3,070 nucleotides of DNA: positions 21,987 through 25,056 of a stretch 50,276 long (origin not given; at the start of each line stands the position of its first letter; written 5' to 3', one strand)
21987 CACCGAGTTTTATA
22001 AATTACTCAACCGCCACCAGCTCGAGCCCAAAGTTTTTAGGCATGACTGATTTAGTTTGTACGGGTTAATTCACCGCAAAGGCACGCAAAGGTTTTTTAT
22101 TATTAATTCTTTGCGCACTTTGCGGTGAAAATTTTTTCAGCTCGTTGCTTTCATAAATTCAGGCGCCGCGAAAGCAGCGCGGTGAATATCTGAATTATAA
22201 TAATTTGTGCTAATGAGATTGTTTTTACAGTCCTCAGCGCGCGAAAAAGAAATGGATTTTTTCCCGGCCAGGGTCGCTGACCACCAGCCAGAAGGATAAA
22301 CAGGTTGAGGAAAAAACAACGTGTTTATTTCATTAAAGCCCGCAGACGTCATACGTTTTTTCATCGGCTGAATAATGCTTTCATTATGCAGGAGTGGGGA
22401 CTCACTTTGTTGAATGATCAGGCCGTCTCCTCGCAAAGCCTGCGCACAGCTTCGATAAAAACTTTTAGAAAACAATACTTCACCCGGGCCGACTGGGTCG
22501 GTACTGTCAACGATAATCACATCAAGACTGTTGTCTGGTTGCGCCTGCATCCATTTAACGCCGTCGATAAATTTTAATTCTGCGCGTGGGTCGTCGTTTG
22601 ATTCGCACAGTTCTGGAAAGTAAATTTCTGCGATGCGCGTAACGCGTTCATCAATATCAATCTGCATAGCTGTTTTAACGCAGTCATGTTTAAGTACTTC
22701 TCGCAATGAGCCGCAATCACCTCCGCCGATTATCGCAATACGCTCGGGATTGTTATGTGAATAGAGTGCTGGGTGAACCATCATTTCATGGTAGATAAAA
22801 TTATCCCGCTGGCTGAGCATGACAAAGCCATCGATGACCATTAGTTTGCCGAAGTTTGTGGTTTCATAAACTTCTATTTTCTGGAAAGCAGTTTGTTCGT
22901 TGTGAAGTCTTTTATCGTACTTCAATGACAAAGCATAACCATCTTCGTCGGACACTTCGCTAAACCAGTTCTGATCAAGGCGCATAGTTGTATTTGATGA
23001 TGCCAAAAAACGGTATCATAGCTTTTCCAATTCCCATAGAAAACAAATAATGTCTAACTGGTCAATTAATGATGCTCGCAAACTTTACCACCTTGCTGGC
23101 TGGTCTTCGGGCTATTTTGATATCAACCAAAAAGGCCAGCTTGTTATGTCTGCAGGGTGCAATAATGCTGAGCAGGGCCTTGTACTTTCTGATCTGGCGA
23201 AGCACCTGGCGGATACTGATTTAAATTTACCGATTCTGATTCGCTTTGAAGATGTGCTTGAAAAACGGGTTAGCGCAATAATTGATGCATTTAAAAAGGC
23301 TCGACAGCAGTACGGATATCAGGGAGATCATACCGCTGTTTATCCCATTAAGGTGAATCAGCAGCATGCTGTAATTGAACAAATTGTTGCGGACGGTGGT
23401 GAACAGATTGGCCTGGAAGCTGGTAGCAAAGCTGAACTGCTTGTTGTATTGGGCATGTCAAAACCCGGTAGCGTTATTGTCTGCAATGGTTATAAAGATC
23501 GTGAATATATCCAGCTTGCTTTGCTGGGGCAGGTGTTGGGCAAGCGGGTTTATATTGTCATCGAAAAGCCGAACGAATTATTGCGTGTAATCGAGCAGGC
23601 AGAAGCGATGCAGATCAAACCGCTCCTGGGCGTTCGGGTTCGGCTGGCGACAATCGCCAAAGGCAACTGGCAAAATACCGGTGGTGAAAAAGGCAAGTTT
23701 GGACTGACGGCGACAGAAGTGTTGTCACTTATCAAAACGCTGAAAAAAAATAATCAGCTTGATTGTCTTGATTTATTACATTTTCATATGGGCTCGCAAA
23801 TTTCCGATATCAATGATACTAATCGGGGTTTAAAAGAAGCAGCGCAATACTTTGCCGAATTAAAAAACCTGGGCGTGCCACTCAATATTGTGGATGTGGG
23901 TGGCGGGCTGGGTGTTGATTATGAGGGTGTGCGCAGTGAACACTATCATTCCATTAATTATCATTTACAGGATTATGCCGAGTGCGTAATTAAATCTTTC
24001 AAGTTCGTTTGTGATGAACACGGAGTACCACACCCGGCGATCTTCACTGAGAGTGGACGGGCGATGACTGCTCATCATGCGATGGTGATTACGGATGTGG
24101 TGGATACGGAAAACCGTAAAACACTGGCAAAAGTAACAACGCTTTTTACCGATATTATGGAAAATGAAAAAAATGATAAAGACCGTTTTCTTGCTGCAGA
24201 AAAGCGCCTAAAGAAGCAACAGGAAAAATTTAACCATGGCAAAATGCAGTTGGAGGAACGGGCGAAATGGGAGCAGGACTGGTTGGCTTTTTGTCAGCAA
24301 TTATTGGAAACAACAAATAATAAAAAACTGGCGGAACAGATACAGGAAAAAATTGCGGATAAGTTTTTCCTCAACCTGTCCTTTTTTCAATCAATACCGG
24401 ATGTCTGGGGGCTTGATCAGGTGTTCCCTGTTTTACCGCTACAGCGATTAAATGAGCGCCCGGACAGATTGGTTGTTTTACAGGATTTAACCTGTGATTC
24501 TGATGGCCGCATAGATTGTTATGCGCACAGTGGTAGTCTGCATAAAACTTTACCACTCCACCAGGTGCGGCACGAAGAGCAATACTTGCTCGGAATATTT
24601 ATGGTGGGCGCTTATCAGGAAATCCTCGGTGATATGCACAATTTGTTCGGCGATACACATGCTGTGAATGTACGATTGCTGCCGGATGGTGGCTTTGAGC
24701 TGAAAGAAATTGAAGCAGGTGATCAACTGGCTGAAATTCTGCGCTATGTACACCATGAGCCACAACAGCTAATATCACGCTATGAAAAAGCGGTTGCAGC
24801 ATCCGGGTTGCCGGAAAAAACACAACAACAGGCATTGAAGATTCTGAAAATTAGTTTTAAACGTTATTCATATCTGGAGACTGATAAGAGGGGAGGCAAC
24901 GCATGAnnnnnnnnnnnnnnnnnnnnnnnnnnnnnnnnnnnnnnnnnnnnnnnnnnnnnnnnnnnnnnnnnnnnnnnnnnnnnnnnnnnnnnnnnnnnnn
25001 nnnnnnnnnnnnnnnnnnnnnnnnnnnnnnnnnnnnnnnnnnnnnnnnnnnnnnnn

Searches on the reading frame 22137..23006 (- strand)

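Call 88: search_protein_families(library=pfam, proteins=[window:22137-23006:-], max_evalue=0.00001)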
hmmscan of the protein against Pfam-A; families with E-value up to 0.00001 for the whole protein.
window:22137-23006:- (289 aa): 2 families
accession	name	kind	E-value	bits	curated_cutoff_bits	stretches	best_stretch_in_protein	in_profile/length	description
PF01564.23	Spermine_synth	-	3e-54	183.8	22.9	1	70-252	2-182/186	Spermine/spermidine synthase domain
PF17284.7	Spermine_synt_N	-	2.1e-14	53.6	22.1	1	14-65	2-52/53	Spermidine synthase tetramerisation domain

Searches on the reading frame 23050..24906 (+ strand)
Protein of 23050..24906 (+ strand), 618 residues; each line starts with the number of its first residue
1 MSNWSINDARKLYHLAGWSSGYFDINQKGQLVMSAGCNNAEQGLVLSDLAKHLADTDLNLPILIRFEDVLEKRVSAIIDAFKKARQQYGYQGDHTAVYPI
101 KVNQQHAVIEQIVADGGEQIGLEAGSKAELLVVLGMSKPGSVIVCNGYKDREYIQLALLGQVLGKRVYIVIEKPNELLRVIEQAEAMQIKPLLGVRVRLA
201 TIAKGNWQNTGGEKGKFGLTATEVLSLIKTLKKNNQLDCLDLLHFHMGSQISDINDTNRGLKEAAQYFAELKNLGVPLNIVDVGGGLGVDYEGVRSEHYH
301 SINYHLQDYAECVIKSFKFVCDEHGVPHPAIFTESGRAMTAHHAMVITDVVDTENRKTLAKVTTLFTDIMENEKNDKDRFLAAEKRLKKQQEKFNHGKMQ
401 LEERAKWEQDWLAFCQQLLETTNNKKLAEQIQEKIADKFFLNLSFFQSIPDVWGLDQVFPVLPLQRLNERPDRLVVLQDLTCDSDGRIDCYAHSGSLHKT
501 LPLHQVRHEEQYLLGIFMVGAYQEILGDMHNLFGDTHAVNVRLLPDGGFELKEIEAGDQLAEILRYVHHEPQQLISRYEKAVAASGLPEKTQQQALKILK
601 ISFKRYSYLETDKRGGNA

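Call 22: search_protein_families(library=pfam, proteins=[window:23050-24906:+], max_evalue=0.00001)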
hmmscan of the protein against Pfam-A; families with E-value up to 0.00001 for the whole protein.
window:23050-24906:+ (618 aa): 3 families
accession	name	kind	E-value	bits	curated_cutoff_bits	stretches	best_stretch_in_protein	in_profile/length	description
PF02784.22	Orn_Arg_deC_N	-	2e-43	149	23.4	1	76-341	3-247/247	Pyridoxal-dependent decarboxylase, pyridoxal binding domain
PF17944.6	Arg_decarbox_C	-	5.6e-11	43.2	23.3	1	561-609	2-51/51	Arginine decarboxylase C-terminal helical extension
PF17810.6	Arg_decarb_HB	-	3.1e-06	27.8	23.3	0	380-428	27-75/84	Arginine decarboxylase helical bundle domain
